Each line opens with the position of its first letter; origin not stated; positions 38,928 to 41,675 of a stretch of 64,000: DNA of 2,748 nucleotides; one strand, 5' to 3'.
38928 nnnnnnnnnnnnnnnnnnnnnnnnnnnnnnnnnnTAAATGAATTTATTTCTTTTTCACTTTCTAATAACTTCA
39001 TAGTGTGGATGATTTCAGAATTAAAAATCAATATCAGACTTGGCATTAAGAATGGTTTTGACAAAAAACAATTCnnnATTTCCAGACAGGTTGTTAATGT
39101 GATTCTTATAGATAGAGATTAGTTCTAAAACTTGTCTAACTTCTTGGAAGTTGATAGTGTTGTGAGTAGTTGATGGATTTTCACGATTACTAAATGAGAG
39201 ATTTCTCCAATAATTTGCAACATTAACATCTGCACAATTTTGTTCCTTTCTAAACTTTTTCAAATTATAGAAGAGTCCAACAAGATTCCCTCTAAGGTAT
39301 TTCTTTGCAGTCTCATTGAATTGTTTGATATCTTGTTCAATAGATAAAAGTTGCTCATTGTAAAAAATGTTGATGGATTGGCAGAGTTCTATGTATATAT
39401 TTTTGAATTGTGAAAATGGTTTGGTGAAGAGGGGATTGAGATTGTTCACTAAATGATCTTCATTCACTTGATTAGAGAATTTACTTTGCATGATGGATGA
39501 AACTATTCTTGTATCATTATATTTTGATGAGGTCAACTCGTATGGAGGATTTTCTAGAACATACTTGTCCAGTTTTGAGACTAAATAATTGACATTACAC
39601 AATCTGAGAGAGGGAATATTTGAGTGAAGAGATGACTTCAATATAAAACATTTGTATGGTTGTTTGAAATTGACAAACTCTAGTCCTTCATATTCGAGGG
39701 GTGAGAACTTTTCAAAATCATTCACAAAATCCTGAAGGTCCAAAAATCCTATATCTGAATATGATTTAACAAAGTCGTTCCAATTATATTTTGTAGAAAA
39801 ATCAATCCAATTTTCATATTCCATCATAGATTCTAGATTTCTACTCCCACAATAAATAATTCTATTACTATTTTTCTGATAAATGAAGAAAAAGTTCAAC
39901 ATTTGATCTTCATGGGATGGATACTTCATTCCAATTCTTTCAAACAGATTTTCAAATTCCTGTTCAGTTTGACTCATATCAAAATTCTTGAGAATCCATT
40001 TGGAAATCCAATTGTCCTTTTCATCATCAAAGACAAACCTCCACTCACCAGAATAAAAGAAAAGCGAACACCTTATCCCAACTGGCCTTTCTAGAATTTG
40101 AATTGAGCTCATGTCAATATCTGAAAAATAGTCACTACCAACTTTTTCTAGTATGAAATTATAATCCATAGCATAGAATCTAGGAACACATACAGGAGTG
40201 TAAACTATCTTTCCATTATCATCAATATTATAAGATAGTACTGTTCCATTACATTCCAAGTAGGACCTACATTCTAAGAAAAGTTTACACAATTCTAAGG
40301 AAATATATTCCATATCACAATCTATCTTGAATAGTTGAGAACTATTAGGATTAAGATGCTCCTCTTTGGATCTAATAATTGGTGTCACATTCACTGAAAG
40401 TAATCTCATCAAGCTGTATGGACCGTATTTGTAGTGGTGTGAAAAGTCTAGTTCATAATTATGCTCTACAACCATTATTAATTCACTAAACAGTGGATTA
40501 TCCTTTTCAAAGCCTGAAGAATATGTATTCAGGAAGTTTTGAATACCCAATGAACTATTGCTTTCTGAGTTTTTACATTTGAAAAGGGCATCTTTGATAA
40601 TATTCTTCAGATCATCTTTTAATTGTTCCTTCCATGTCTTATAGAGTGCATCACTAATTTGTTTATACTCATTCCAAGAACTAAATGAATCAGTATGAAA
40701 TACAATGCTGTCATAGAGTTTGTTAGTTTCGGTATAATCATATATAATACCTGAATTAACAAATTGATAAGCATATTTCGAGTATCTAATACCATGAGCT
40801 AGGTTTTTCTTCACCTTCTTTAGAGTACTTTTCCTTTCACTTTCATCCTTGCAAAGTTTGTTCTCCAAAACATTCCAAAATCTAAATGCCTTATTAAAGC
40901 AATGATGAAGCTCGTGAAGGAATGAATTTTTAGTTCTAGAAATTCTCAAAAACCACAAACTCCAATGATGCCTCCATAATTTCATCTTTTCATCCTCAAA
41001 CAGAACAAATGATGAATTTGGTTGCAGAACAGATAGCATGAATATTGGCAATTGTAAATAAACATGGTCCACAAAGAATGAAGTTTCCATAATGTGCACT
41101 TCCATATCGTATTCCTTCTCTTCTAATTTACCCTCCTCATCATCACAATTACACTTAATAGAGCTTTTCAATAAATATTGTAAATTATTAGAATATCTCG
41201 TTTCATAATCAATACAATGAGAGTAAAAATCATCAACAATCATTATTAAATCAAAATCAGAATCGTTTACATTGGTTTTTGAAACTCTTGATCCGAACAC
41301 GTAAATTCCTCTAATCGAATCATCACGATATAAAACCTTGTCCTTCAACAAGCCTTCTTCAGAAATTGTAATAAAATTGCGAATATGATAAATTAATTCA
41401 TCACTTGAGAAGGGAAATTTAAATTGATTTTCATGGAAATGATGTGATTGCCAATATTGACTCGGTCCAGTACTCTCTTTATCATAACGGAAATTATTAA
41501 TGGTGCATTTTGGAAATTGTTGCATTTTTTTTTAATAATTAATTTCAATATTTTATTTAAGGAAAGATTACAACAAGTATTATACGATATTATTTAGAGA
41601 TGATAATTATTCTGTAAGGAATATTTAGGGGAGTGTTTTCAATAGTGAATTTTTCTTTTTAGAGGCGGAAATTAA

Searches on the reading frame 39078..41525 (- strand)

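Call 20: search_protein_families(library=pfam, proteins=[window:39078-41525:-], max_evalue=0.001)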
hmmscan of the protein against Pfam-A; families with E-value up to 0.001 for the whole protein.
window:39078-41525:- (816 aa): 2 families
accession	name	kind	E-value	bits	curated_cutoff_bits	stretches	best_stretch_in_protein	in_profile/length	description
PF18765.7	Polbeta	-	9.7e-07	29.3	26.9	1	63-114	5-58/93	Polymerase beta, Nucleotidyltransferase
PF01909.29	NTP_transf_2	-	0.00041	21.1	21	0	70-116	13-47/93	Nucleotidyltransferase domain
